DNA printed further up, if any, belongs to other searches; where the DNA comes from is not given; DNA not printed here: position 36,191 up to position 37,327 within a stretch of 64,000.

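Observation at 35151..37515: AT-rich Type II restriction-modification insertion inside the glycosylation operon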

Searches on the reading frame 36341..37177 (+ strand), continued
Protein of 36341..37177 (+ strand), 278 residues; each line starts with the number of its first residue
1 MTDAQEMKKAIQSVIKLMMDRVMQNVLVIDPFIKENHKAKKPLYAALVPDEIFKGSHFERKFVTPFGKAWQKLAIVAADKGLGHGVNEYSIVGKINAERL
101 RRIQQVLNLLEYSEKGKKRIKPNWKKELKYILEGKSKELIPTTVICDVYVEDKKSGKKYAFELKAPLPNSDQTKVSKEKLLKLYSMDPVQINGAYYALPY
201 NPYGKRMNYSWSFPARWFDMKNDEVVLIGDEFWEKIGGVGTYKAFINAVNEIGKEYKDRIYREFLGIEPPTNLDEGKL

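Call 45: predict_structure(alignment_id=A3)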
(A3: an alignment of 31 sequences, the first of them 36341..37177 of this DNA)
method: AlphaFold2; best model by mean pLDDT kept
length: 278 residues; sequences in the alignment: 31
mean_pLDDT: 40.9   pTM: 0.28
mean pLDDT of the five models: 40.9, 40.6, 37.4, 36.3, 34.1
residues with pLDDT >= 90: 0; 70-90: 1; 50-70: 60; < 50: 217
segments of 3 or more residues with pLDDT < 50: 4-98, 111-115, 135-151, 157-206, 209-245, 263-266, 273-278
pLDDT, mean of each block of 10 residues (from residue 1): 46 45 38 28 23 23 28 31 28 44 53 50 58 48 42 52 36 32 37 37 46 40 38 33 48 56 58 50
secondary structure, 60 per line:
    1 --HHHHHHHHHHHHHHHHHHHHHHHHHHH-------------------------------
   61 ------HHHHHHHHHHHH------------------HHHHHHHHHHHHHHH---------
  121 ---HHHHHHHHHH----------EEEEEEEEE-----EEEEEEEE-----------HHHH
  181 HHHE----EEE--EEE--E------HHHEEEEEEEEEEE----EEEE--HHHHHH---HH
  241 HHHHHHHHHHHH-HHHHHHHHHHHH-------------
elements in order: H3-29 H67-78 H97-111 H124-133 E144-152 E158-165 H177-183 E189-191 E194-196 E209-219 E224-227 H230-235 H239-252 H254-265

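Call 46: search_protein_representatives(protein=window:36341-37177:+)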
Query: 278 residues. Proteins with E-value up to 0.001 (for the whole library): 503; up to 1e-10: 286; up to 1e-30: 60. The best 150 are listed.
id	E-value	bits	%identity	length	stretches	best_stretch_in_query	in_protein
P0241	3.4e-103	361.2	61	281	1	5-271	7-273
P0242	4.0e-78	279.0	50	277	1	5-272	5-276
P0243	3.7e-74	265.9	48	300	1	7-278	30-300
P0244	1.8e-71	257.1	52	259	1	7-268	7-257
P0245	2.9e-70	253.2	45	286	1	7-274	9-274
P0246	8.6e-69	248.4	59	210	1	5-213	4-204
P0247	2.5e-66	240.3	69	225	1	7-182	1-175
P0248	1.7e-65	237.6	46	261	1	5-263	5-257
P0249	4.1e-63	229.7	52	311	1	7-214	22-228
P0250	2.0e-60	220.9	54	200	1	2-200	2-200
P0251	6.4e-59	216.0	42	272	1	7-271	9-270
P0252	7.4e-57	209.2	41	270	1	9-267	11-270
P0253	1.2e-55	205.3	52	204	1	7-210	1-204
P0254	1.3e-54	201.9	42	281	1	5-268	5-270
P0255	3.8e-54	200.3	43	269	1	6-266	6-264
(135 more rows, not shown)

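Call 49: search_solved_structures(query=A4, max_evalue=1)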
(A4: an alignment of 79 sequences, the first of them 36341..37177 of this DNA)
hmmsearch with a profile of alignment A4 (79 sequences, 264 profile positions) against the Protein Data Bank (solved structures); distinct sequences matched with E-value up to 1: 14.
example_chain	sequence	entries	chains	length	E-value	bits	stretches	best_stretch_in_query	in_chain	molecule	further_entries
5abs_A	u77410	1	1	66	0.18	14.2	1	79-132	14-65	SH3 DOMAIN-CONTAINING KINASE-BINDING PROTEIN 1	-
2n64_A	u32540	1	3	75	0.19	14.1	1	79-132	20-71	SH3 domain-containing kinase-binding protein 1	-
4ic1_A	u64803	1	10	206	0.23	13.8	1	119-169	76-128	Uncharacterized protein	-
8u39_G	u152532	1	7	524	0.55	12.6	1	68-146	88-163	60 kDa heat shock protein, mitochondrial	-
7l7s_H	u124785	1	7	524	0.55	12.6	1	68-146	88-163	60 kDa heat shock protein, mitochondrial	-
8g7o_A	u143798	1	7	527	0.56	12.6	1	68-146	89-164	60 kDa heat shock protein, mitochondrial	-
9shg_A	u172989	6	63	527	0.56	12.6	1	68-146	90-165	60 kDa heat shock protein, mitochondrial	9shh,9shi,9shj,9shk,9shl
6mrc_H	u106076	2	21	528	0.57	12.6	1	68-146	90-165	60 kDa heat shock protein, mitochondrial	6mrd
4pj1_A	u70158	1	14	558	0.57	12.6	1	68-146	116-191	60 kDa heat shock protein, mitochondrial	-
9l8p_A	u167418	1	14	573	0.62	12.4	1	68-146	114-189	60 kDa heat shock protein, mitochondrial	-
8g7j_A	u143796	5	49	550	0.64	12.4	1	68-146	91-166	60 kDa heat shock protein, mitochondrial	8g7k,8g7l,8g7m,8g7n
6ht7_J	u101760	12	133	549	0.64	12.4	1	68-146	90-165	60 kDa heat shock protein, mitochondrial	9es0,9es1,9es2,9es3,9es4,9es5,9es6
7azp_A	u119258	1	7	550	0.64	12.4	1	68-146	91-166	60 kDa heat shock protein, mitochondrial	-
9r1l_A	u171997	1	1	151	0.97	11.8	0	86-133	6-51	sc-apCC-4-SN38-1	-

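Call 50: find_homologous_proteins(query=A4, max_evalue=1e-10)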
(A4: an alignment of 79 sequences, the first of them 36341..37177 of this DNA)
Query A4 (79 sequences) (278 aa, profile of the alignment): 3975 proteins with E <= 1e-10 among 6962 candidates; the best 120 are listed.
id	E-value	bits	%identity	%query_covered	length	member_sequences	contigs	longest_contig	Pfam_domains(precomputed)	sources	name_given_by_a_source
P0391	2.9e-102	359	67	98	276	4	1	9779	PF09520.17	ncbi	-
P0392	1.7e-101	357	76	98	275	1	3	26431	PF09520.17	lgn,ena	-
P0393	2.4e-101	356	60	100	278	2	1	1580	PF09520.17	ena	-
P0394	5.3e-101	355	63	96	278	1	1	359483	PF09520.17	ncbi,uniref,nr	ncbi:TdeIII family type II restriction endonuclease [Pontibacter sp. FD36]|uniref:TdeIII family type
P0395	7.9e-101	355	60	100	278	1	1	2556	PF09520.17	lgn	-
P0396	8.0e-101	355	61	100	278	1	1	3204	PF09520.17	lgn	-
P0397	8.4e-101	355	63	98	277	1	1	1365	PF09520.17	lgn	-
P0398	9.3e-101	355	60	100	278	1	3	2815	PF09520.17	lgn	-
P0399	1.3e-100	354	63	98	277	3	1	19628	PF09520.17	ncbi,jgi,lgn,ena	ncbi:MAG: TdeIII family type II restriction endonuclease [Flavobacteriaceae bacterium]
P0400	1.5e-100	354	64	99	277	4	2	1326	PF09520.17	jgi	jgi:hypothetical protein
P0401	2.0e-100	353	62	99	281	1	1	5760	PF09520.17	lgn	-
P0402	2.1e-100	353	63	99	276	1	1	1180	PF09520.17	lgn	-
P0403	2.2e-100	353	58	100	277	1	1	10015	PF09520.17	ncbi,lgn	ncbi:MAG: hypothetical protein RLZZ490_1562 [Cyanobacteriota bacterium]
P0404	2.2e-100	353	60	100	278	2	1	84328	PF09520.17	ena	-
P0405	2.3e-100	353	60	100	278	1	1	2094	PF09520.17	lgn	-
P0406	2.6e-100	353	63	98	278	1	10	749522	PF09520.17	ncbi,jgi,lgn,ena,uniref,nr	ncbi:MAG: TdeIII family type II restriction endonuclease [Bacteroidetes bacterium]|uniref:TdeIII fam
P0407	2.7e-100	353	62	100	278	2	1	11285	PF09520.17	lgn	-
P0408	3.2e-100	353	61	99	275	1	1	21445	PF09520.17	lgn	-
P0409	3.3e-100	353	60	100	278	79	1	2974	PF09520.17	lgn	-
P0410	3.5e-100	353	65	99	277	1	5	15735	PF09520.17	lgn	-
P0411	4.0e-100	352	59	100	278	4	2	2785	PF09520.17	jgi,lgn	-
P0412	4.9e-100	352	62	100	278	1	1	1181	PF09520.17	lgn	-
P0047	5.1e-100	352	81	100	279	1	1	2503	PF09520.17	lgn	-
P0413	5.6e-100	352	63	98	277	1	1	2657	PF09520.17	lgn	-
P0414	5.6e-100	352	61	100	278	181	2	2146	PF09520.17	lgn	-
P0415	5.7e-100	352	65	99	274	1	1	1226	PF09520.17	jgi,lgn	jgi:hypothetical protein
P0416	5.9e-100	352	60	100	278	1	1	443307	PF09520.17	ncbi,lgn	-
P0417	6.1e-100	352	63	97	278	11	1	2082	PF09520.17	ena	-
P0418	6.2e-100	352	62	100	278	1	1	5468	PF09520.17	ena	-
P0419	6.3e-100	352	60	100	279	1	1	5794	PF09520.17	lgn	-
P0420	6.4e-100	352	62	100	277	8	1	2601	PF09520.17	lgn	-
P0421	6.5e-100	352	64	97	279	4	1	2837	PF09520.17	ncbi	-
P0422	7.2e-100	352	60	100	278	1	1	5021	PF09520.17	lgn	-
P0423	7.4e-100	352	62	100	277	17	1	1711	PF09520.17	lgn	-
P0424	7.9e-100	351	60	100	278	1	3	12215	PF09520.17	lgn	-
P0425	8.1e-100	351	60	100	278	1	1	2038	PF09520.17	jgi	jgi:Type II restriction endonuclease, TdeIII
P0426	8.7e-100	351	64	98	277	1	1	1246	PF09520.17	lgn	-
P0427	9.2e-100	351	64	99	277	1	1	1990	PF09520.17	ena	-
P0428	9.2e-100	351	60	100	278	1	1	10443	PF09520.17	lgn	-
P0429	9.4e-100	351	64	97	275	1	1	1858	PF09520.17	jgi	jgi:hypothetical protein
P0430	1.0e-99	351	59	100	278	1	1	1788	PF09520.17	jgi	jgi:Type II restriction endonuclease, TdeIII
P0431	1.1e-99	351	61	99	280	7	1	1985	PF09520.17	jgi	jgi:hypothetical protein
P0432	1.1e-99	351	69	98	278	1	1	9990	PF09520.17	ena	-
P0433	1.1e-99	351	64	99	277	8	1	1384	PF09520.17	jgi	jgi:hypothetical protein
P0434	1.2e-99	351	62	99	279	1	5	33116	PF09520.17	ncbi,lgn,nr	ncbi:MAG: TdeIII family type II restriction endonuclease [Methylobacter sp.]|nr:TdeIII family type I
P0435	1.2e-99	351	63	97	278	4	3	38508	PF09520.17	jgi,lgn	-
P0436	1.2e-99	351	61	99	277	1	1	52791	PF09520.17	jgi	-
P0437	1.3e-99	351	78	100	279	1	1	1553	PF09520.17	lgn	-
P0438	1.3e-99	351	61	100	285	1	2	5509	PF09520.17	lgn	-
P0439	1.3e-99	351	60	99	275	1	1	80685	PF09520.17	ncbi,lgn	-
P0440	1.3e-99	351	60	100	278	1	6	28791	PF09520.17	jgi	jgi:Type II restriction endonuclease, TdeIII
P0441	1.4e-99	351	65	95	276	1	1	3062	PF09520.17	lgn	-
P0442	1.5e-99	351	77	100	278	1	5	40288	PF09520.17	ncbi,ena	-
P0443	1.5e-99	351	60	99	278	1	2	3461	PF09520.17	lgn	-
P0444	1.6e-99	350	61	99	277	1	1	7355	PF09520.17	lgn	-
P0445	1.6e-99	350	60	100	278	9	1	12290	PF09520.17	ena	-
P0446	1.6e-99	350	60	100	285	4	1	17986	PF09520.17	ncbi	-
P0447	1.7e-99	350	62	98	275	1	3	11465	PF09520.17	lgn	-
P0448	1.7e-99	350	60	99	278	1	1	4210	PF09520.17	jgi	jgi:Type II restriction endonuclease, TdeIII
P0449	1.7e-99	350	60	100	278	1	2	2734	PF09520.17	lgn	-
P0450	1.8e-99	350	60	100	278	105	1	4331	PF09520.17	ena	-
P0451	1.9e-99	350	61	99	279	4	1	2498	PF09520.17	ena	-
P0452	2.0e-99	350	57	100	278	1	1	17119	PF09520.17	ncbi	-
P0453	2.0e-99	350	62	99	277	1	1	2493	PF09520.17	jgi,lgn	-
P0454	2.0e-99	350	60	100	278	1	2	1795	PF09520.17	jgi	jgi:hypothetical protein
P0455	2.1e-99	350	61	99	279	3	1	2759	PF09520.17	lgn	-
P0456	2.3e-99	350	62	100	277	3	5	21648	PF09520.17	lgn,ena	-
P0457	2.3e-99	350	61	99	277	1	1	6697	PF09520.17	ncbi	-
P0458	2.3e-99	350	59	100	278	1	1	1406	PF09520.17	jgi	jgi:Type II restriction endonuclease, TdeIII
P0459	2.4e-99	350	62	100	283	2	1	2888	PF09520.17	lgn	-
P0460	2.5e-99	350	63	98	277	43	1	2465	PF09520.17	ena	-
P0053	2.5e-99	350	79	100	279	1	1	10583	PF09520.17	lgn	-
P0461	2.6e-99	350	60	99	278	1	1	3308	PF09520.17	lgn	-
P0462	2.7e-99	350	63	99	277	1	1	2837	PF09520.17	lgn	-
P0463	2.8e-99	350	72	96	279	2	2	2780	PF09520.17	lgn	-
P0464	2.8e-99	350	59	100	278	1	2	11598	PF09520.17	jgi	jgi:hypothetical protein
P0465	2.8e-99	350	59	100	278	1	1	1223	PF09520.17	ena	-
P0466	2.9e-99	350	76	100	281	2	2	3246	PF09520.17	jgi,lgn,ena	-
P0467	2.9e-99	350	60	100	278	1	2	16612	PF09520.17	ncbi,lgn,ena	-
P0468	3.0e-99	350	62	99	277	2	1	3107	PF09520.17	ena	-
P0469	3.0e-99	350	61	100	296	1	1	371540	PF09520.17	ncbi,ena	-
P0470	3.0e-99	350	78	100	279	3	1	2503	PF09520.17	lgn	-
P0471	3.0e-99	350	60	100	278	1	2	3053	PF09520.17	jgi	jgi:hypothetical protein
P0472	3.0e-99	350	62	97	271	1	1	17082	PF09520.17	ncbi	-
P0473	3.1e-99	350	61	100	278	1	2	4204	PF09520.17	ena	-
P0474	3.2e-99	349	60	100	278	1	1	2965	PF09520.17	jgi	jgi:hypothetical protein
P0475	3.2e-99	349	59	100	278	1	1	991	PF09520.17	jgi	jgi:hypothetical protein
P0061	3.3e-99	349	80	100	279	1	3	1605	PF09520.17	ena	-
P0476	3.5e-99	349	62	97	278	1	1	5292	PF09520.17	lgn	-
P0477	3.5e-99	349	75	100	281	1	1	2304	PF09520.17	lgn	-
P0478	3.5e-99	349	62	100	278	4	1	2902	PF09520.17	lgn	-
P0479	3.7e-99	349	63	99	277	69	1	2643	PF09520.17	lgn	-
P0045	3.8e-99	349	79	100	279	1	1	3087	PF09520.17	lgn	-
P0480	3.8e-99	349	59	100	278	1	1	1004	PF09520.17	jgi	jgi:hypothetical protein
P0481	3.9e-99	349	60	100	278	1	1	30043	PF09520.17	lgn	-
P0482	4.3e-99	349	59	100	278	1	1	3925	PF09520.17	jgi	jgi:hypothetical protein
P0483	4.4e-99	349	62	100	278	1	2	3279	PF09520.17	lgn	-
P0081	4.5e-99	349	81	100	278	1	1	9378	PF09520.17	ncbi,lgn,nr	ncbi:MAG: TdeIII family type II restriction endonuclease [Candidatus Pacebacteria bacterium]|nr:TdeI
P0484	4.6e-99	349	67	97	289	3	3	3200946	PF09520.17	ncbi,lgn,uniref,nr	ncbi:TdeIII family type II restriction endonuclease [Methanoplanus limicola]|uniref:type II site-spe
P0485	4.7e-99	349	62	100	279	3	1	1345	PF09520.17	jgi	jgi:hypothetical protein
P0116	4.8e-99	349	77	100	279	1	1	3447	PF09520.17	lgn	-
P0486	4.9e-99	349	59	100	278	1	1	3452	PF09520.17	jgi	jgi:Type II restriction endonuclease, TdeIII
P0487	5.4e-99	349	60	100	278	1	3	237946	PF09520.17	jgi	jgi:Type II restriction endonuclease, TdeIII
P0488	5.5e-99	349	74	97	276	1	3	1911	PF09520.17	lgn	-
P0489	5.5e-99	349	65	97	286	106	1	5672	PF09520.17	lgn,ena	-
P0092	5.5e-99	349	79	100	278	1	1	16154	PF09520.17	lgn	-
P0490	5.5e-99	349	62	100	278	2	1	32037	PF09520.17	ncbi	ncbi:MAG: TdeIII family type II restriction endonuclease [Mariprofundales bacterium]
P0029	5.7e-99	349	80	100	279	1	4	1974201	PF09520.17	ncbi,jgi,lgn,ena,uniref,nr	ncbi:type II restriction endonuclease, TdeIII [Candidatus Velamenicoccus archaeovorus]|uniref:type I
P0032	5.8e-99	349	80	100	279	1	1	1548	PF09520.17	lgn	-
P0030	5.9e-99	349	80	100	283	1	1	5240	PF09520.17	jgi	jgi:hypothetical protein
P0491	6.1e-99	349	63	98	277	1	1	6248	PF09520.17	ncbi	ncbi:MAG: TdeIII family type II restriction endonuclease [Crocosphaera sp.]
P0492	6.3e-99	349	61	100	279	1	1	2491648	PF09520.17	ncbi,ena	-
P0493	6.3e-99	349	60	100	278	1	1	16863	PF09520.17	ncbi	-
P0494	6.5e-99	348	64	98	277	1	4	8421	PF09520.17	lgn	-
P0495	6.6e-99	348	60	100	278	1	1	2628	PF09520.17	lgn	-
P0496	6.6e-99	348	59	100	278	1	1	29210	PF09520.17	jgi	jgi:hypothetical protein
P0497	6.6e-99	348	76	100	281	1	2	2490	PF09520.17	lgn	-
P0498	6.7e-99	348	62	98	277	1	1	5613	PF09520.17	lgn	-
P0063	7.0e-99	348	79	100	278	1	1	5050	PF09520.17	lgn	-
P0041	7.6e-99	348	79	100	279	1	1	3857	PF09520.17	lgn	-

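Call 51: find_related_loci(query=window:36341-37177:+, collection=viral_contigs, flank=8000)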
Query window:36341-37177:+ (278 aa) in viral_contigs; peptide patterns used: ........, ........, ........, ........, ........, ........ (x = any residue, [..] = any of these).
1 stretches matched a pattern; 1 encode a relative of the query (tblastn E <= 1e-3); 1 distinct loci.
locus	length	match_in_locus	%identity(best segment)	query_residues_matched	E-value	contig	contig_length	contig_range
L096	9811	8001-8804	74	3-271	1e-137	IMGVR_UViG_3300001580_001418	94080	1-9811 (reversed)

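Call 60: search_protein_families(library=pfam, proteins=[L096:6692-7921:+, L096:9055-9591:+], max_evalue=0.01)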
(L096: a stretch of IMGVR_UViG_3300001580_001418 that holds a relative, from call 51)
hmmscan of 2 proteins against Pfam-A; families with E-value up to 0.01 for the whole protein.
L096:6692-7921:+ (409 aa): 9 families
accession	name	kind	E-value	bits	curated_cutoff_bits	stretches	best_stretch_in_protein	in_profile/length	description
PF01555.25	N6_N4_Mtase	-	3.5e-15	57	26.7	1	44-109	152-213/221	DNA methylase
PF13847.12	Methyltransf_31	-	1.4e-06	28.5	27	1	76-136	2-65/145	Methyltransferase domain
PF01170.24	UPF0020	-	2.1e-06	28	22.3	1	75-121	26-73/197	RMKL-like, methyltransferase domain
PF02086.21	MethyltransfD12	-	7.7e-05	23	22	1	62-138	8-76/253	D12 class N6 adenine-specific DNA methyltransferase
PF09445.16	Methyltransf_15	-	0.00093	19.2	22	0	79-139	2-66/165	RNA cap guanine-N2 methyltransferase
PF13489.12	Methyltransf_23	-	0.0014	18.8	27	0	70-115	15-60/164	Methyltransferase domain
PF02353.26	CMAS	-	0.0023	17.8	27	1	74-126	59-112/273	Mycolic acid cyclopropane synthetase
PF13649.12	Methyltransf_25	-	0.0037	18.4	27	0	81-134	1-55/97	Methyltransferase domain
PF05175.20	MTS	-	0.0057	16.8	23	0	338-377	115-155/170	Methyltransferase small domain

L096:9055-9591:+ (178 aa): 4 families
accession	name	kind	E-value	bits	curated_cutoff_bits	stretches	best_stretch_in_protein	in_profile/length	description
PF13248.11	Zn_ribbon_3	-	3.3e-05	23.6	27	1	156-177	5-26/26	zinc-ribbon domain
PF13240.11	Zn_Ribbon_1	-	0.0015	18.7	25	1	156-177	2-23/23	zinc-ribbon domain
PF12773.13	DZR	-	0.0023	18.5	27.3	1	155-174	26-45/45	Double zinc ribbon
PF17032.10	Zn_ribbon_15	-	0.0089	17.2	28.9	0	150-175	34-60/73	zinc-ribbon family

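Call 62: predict_structure(alignment_id=A5)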
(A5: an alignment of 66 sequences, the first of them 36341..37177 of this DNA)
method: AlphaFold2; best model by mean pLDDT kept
length: 278 residues; sequences in the alignment: 66
mean_pLDDT: 81.7   pTM: 0.80
mean pLDDT of the five models: 81.7, 81.7, 80.9, 77.4, 77.3
residues with pLDDT >= 90: 126; 70-90: 90; 50-70: 41; < 50: 21
segments of 3 or more residues with pLDDT < 50: 42-59
pLDDT, mean of each block of 10 residues (from residue 1): 69 79 70 59 45 42 62 90 93 98 96 73 97 97 97 96 82 95 97 94 83 90 94 91 82 78 76 56
secondary structure, 60 per line:
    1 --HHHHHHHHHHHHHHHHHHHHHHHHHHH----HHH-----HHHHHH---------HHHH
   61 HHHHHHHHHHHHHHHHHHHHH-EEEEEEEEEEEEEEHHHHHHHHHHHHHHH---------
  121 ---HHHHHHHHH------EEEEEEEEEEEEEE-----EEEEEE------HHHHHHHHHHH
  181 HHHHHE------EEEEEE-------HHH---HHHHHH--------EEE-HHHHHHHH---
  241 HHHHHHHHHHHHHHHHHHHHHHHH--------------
elements in order: H3-29 H42-47 H57-81 E83-96 H97-111 H124-132 E139-152 E158-163 H170-185 E193-198 H212-217 E226-228 H230-237 H241-264

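Call 66: fold_search(model_id=the predicted structure, library=pdb)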
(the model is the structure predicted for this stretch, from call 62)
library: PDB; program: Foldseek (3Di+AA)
matches with E <= 10: 175; with E <= 0.001: 0
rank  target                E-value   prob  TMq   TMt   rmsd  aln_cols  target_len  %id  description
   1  1wtd_A                4.0e-03  0.99  0.39  0.41  10.8       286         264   14  Crystal structure of type II restrcition endonuclease, EcoO109I DNA-free form (released 2004-12-14)
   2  1wtd_B                6.7e-03  0.99  0.41  0.42  10.6       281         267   13  Crystal structure of type II restrcition endonuclease, EcoO109I DNA-free form (released 2004-12-14)
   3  8q41_B                1.0e-02  0.25  0.21  0.15  21.9       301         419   14  Crystal structure of Can2 (E341A) bound to cA4 and TTTAAA ssDNA (released 2023-11-22)
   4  8q43_A                1.9e-02  0.28  0.22  0.17  16.8       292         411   11  Crystal structure of cA4-bound Can2 (E341A) in complex with oligo-C DNA (released 2023-11-22)
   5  8q3z_A                2.6e-02  0.20  0.20  0.14  21.3       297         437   12  Crystal structure of cA4-bound Can2 from Thermoanaerobacter brockii (released 2023-11-22)
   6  1wte_MODEL_1_A        2.7e-02  0.96  0.44  0.45  10.8       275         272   10  Crystal structure of type II restrcition endonuclease, EcoO109I complexed with cognate DNA (released 2004-12-14)
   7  8q44_A                2.9e-02  0.20  0.22  0.16  22.0       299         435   13  Crystal structure of cA4-bound Can2 (E364R) in complex with oligo-T DNA (released 2023-11-22)
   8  8q44_B                3.1e-02  0.18  0.20  0.15  20.9       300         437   13  Crystal structure of cA4-bound Can2 (E364R) in complex with oligo-T DNA (released 2023-11-22)
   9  8q42_B                3.2e-02  0.16  0.20  0.15  17.8       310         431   12  Crystal structure of cA4-bound Can2 (E341A) in complex with oligo-A DNA (released 2023-11-22)
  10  8q43_B                4.1e-02  0.15  0.20  0.15  17.7       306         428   12  Crystal structure of cA4-bound Can2 (E341A) in complex with oligo-C DNA (released 2023-11-22)
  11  8q41_A                4.6e-02  0.14  0.20  0.15  21.4       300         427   14  Crystal structure of Can2 (E341A) bound to cA4 and TTTAAA ssDNA (released 2023-11-22)
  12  6xl1_A                5.8e-02  0.54  0.19  0.15   5.7        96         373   17  crystal structure of cA4-activated Card1(D294N) (released 2020-12-30)
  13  8q42_A                6.1e-02  0.13  0.20  0.15  20.5       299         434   12  Crystal structure of cA4-bound Can2 (E341A) in complex with oligo-A DNA (released 2023-11-22)
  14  2vld_A                9.8e-02  0.84  0.21  0.24   3.8        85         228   18  crystal structure of a repair endonuclease from Pyrococcus abyssi (released 2009-05-19)
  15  2vld_B                1.2e-01  0.57  0.21  0.25  14.6       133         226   18  crystal structure of a repair endonuclease from Pyrococcus abyssi (released 2009-05-19)
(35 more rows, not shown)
